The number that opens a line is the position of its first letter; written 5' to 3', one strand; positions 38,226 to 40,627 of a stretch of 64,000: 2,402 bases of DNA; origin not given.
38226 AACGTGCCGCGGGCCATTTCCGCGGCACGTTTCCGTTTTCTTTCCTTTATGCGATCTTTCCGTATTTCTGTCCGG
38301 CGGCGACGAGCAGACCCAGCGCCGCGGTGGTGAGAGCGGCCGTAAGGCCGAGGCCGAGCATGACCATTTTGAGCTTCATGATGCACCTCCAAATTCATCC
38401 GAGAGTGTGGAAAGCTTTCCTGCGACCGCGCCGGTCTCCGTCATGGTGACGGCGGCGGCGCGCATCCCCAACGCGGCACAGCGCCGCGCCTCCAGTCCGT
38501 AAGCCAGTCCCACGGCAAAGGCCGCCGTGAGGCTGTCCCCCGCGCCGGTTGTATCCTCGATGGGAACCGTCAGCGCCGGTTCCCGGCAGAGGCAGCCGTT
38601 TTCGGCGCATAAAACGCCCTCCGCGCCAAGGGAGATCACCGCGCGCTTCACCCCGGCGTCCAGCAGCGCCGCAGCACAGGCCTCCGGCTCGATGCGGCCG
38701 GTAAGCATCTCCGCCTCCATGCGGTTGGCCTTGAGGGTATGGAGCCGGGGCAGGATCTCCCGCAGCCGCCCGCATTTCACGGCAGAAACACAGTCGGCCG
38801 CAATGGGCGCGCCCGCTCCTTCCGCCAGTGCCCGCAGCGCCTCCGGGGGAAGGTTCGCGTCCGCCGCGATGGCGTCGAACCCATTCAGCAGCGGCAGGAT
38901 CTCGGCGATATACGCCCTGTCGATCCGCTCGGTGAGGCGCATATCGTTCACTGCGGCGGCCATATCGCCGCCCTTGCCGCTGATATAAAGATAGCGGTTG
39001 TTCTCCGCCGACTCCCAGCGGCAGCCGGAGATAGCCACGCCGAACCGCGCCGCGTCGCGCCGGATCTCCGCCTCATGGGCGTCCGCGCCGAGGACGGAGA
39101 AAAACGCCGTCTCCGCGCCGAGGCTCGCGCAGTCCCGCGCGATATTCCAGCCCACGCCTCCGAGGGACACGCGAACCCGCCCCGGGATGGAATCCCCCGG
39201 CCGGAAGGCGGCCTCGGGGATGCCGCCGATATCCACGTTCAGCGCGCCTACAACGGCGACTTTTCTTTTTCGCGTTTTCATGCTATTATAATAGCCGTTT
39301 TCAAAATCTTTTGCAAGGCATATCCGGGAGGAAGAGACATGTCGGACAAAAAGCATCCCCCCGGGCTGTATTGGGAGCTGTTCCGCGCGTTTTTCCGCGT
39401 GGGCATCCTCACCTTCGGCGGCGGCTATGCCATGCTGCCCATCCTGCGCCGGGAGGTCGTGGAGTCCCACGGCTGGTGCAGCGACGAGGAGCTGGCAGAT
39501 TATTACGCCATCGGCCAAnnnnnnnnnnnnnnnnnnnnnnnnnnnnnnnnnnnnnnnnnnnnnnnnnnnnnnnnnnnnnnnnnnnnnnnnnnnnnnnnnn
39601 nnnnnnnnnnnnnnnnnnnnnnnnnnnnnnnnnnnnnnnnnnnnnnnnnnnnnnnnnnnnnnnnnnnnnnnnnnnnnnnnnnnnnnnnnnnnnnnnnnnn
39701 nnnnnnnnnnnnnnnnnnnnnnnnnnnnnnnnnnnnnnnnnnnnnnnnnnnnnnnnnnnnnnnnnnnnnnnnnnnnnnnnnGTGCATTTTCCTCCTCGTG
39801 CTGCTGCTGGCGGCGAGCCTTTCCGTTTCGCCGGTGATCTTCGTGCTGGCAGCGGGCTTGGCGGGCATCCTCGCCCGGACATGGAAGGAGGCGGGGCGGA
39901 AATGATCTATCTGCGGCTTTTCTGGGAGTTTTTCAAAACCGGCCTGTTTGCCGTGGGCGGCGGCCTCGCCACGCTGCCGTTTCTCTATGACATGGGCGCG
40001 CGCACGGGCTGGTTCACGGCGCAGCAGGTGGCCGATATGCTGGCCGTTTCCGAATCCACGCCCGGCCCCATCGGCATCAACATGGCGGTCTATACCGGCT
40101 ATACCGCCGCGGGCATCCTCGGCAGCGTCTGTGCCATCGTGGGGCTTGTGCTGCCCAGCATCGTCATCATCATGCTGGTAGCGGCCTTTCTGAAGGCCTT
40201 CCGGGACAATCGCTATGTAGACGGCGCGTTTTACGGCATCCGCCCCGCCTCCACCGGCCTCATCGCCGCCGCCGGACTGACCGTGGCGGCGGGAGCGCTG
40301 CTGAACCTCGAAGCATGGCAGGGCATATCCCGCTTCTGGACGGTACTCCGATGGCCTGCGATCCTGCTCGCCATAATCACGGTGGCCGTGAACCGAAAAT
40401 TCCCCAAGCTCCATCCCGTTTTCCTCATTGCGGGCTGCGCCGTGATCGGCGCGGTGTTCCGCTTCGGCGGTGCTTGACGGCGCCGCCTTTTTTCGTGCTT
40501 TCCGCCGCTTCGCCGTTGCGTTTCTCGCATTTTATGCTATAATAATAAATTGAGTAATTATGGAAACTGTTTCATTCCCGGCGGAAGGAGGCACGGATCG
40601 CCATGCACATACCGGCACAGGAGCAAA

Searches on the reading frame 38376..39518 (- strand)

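Call 11: search_protein_families(library=pfam, proteins=[window:38376-39518:-], max_evalue=0.001)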
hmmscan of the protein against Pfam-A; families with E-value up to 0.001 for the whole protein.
window:38376-39518:- (380 aa): 1 family
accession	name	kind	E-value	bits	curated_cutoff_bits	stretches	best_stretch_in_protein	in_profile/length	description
PF00294.29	PfkB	-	1.2e-38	133.6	25.8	1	85-366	2-297/302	pfkB family carbohydrate kinase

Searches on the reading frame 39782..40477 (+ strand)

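Call 10: search_protein_families(library=pfam, proteins=[window:39782-40477:+], max_evalue=0.001)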
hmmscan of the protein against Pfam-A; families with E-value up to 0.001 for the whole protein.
window:39782-40477:+ (231 aa): 1 family
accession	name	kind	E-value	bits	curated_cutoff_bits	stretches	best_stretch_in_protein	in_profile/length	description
PF02417.20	Chromate_transp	-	2.3e-43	148.5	28.6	1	44-223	1-165/166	Chromate transporter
